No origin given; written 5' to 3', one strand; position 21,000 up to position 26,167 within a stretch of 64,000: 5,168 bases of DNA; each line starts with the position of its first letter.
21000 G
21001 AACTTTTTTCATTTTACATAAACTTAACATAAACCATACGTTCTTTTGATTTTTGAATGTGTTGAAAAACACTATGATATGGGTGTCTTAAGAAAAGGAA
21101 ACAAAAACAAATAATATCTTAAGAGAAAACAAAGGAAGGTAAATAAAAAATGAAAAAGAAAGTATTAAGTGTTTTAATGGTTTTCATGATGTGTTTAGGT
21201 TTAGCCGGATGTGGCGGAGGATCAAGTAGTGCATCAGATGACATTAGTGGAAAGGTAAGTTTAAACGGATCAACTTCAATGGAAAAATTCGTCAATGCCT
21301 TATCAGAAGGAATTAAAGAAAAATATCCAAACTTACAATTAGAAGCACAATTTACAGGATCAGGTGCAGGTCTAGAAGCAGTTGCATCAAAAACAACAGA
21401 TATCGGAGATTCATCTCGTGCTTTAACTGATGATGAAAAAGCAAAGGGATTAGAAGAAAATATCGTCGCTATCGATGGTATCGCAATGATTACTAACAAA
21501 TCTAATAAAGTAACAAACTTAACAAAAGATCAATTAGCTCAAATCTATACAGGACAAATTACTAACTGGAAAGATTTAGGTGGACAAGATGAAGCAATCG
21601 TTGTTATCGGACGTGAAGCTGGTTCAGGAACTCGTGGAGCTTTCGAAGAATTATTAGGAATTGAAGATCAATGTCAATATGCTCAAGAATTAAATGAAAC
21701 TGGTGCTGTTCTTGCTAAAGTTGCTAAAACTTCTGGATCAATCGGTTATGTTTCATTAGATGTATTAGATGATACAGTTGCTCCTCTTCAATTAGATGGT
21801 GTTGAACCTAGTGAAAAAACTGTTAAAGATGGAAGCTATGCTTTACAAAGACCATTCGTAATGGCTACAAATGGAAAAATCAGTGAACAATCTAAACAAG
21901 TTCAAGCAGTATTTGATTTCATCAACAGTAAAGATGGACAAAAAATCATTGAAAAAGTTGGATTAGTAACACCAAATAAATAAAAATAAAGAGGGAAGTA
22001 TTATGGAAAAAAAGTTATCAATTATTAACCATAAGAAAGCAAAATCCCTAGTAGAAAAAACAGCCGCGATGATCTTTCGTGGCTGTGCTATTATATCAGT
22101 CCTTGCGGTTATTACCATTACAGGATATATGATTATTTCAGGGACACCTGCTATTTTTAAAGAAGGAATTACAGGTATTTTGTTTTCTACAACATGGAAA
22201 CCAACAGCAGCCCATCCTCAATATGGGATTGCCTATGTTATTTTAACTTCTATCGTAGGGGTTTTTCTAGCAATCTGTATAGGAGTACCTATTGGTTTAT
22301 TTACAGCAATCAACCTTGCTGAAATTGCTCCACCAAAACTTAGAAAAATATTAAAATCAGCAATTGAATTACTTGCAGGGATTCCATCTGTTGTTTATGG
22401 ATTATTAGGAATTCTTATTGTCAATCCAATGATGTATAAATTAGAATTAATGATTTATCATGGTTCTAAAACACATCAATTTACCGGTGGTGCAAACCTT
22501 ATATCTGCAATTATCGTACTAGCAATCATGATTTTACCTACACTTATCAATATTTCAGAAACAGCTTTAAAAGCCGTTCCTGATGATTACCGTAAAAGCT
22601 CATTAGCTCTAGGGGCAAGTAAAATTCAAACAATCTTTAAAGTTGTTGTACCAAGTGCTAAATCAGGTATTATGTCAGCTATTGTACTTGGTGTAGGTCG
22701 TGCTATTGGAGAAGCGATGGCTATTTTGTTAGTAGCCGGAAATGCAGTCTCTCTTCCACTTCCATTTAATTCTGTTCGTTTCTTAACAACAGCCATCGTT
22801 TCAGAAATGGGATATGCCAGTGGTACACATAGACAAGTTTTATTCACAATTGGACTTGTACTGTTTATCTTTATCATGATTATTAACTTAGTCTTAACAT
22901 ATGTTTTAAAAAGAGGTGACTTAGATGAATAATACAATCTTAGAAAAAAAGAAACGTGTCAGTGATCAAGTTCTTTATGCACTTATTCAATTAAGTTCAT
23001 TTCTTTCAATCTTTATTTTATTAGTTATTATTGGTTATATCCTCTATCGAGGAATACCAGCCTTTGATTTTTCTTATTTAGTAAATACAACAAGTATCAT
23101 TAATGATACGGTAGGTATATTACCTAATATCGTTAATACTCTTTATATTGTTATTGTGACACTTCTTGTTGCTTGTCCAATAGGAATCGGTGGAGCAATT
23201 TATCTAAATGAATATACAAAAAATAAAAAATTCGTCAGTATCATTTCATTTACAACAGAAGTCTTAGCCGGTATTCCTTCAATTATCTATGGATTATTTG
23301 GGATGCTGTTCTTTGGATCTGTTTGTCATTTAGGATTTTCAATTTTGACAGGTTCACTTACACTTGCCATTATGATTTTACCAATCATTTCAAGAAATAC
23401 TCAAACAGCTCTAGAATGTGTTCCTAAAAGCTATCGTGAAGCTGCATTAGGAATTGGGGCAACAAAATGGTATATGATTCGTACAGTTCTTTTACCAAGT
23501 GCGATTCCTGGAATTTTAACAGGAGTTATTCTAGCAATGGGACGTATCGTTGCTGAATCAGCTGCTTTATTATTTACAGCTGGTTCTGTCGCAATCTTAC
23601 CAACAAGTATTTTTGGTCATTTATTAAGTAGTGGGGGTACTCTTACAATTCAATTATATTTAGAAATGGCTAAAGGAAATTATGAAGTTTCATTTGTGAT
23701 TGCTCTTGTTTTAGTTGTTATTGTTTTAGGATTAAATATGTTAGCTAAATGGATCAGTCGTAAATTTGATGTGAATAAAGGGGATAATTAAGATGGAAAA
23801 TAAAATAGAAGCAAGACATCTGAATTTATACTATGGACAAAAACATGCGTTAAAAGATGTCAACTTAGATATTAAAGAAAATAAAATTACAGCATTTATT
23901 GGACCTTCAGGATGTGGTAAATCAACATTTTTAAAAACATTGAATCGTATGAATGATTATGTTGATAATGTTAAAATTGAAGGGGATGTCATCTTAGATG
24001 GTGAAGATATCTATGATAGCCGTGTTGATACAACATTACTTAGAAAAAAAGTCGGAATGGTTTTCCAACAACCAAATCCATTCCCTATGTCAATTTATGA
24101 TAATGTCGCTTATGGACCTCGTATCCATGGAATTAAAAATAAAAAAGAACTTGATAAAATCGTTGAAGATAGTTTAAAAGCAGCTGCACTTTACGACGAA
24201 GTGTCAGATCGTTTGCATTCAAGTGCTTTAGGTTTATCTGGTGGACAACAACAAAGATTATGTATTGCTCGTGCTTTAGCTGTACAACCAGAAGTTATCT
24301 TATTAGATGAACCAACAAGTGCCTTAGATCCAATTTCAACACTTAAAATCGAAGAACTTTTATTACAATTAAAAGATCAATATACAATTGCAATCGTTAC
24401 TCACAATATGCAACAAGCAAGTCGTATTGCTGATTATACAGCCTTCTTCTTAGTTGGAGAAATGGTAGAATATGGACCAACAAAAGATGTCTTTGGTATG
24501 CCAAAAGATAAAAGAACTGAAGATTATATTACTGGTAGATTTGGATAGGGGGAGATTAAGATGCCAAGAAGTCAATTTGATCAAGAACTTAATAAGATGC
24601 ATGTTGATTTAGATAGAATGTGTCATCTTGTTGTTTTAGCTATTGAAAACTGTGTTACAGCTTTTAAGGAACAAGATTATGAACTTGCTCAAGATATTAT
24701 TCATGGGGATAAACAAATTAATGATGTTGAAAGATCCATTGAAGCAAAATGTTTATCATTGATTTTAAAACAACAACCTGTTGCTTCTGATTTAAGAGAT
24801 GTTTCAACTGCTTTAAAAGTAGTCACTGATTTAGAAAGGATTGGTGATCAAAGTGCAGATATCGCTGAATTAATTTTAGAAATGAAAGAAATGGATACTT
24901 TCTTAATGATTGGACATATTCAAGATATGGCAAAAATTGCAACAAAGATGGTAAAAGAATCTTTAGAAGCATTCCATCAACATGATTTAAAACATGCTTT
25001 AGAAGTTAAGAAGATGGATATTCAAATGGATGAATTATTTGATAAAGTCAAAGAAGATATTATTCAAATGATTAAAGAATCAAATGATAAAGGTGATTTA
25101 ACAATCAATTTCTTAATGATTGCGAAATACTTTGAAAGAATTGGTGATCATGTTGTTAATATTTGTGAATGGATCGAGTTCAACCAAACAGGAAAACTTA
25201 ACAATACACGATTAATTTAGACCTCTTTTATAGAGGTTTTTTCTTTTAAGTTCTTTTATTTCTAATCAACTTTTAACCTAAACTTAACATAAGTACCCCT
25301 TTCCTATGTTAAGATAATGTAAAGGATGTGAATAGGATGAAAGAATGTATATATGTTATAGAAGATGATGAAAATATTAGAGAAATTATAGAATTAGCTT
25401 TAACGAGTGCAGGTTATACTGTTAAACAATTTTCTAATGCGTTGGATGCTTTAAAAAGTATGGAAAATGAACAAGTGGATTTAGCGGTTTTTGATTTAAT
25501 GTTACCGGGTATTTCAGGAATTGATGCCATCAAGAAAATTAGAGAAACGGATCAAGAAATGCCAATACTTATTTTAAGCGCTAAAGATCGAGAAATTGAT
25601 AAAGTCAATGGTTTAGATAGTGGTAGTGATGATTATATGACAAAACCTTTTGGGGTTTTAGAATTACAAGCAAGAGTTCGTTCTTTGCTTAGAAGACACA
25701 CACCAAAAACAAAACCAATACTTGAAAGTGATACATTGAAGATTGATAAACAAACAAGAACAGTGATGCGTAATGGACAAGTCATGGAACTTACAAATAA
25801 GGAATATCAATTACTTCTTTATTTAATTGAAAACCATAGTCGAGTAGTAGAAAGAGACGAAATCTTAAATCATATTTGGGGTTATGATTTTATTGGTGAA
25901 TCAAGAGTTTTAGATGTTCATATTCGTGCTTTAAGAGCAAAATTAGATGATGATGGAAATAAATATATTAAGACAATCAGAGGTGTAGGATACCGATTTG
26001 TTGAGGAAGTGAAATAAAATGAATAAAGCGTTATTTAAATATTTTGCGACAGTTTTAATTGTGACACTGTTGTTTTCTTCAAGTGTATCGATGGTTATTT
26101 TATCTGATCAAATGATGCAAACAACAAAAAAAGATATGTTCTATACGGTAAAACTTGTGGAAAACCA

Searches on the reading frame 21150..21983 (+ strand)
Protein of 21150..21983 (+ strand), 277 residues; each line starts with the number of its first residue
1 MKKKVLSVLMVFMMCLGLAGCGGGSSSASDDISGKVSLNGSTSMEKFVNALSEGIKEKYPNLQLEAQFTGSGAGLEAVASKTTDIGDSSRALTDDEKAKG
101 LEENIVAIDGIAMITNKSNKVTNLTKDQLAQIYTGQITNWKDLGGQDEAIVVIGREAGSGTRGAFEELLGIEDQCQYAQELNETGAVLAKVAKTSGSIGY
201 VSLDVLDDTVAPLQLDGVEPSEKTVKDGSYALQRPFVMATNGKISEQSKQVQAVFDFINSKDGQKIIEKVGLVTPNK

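Call 48: search_protein_families(library=pfam, proteins=[window:21150-21983:+], max_evalue=0.000001)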
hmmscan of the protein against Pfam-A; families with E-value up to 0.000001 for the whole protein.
window:21150-21983:+ (277 aa): 2 families
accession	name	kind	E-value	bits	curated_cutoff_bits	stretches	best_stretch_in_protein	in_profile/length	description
PF12849.12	PBP_like_2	-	1.5e-40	140.1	27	1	26-260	2-265/267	PBP superfamily domain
PF12727.12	PBP_like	-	1.4e-14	54.1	27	1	55-200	4-149/193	PBP superfamily domain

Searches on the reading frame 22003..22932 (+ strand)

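Call 3: search_protein_families(library=pfam, proteins=[window:22003-22932:+])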
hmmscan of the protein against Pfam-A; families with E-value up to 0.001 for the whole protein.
window:22003-22932:+ (309 aa): 1 family
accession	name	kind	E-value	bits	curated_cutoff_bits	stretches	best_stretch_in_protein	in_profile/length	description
PF00528.27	BPD_transp_1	-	1.1e-19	71.4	26.4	1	94-301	1-178/184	Binding-protein-dependent transport system inner membrane component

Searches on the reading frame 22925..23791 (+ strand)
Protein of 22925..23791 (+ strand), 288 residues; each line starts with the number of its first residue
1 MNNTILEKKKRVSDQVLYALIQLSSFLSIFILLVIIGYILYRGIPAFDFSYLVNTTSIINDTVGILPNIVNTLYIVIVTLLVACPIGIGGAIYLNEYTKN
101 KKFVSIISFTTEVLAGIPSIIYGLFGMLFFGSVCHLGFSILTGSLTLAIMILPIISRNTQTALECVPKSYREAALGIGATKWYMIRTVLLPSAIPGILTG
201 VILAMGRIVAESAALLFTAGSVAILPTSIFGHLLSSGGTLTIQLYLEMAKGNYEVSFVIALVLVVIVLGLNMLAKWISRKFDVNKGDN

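Call 3: search_protein_families(library=pfam, proteins=[window:22925-23791:+])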
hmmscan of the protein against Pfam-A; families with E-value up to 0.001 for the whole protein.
window:22925-23791:+ (288 aa): 1 family
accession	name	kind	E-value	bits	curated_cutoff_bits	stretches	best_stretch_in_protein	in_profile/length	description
PF00528.27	BPD_transp_1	-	5.4e-20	72.3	26.4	1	87-281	1-182/184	Binding-protein-dependent transport system inner membrane component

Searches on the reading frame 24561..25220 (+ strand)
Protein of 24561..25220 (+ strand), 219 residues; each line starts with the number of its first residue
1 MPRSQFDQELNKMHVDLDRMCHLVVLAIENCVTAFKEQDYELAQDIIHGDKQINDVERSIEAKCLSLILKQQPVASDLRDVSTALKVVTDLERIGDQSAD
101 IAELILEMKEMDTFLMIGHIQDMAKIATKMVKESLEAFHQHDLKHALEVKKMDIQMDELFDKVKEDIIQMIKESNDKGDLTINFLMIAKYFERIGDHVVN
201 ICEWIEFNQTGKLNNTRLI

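Call 3: search_protein_families(library=pfam, proteins=[window:24561-25220:+])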
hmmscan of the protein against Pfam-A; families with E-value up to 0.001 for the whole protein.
window:24561-25220:+ (219 aa): 1 family
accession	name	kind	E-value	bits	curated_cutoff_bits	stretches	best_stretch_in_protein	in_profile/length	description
PF01895.24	PhoU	-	5.4e-47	158.5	23.5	2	17-105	1-89/89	PhoU domain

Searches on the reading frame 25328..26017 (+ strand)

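Call 3: search_protein_families(library=pfam, proteins=[window:25328-26017:+])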
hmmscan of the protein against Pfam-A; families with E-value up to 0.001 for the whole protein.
window:25328-26017:+ (229 aa): 2 families
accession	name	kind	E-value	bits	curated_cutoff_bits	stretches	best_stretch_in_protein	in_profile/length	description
PF00486.34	Trans_reg_C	-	3.4e-28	98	26.2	1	150-224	1-77/77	Transcriptional regulatory protein, C terminal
PF00072.30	Response_reg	-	1.6e-27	96.3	30.2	1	8-118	1-111/111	Response regulator receiver domain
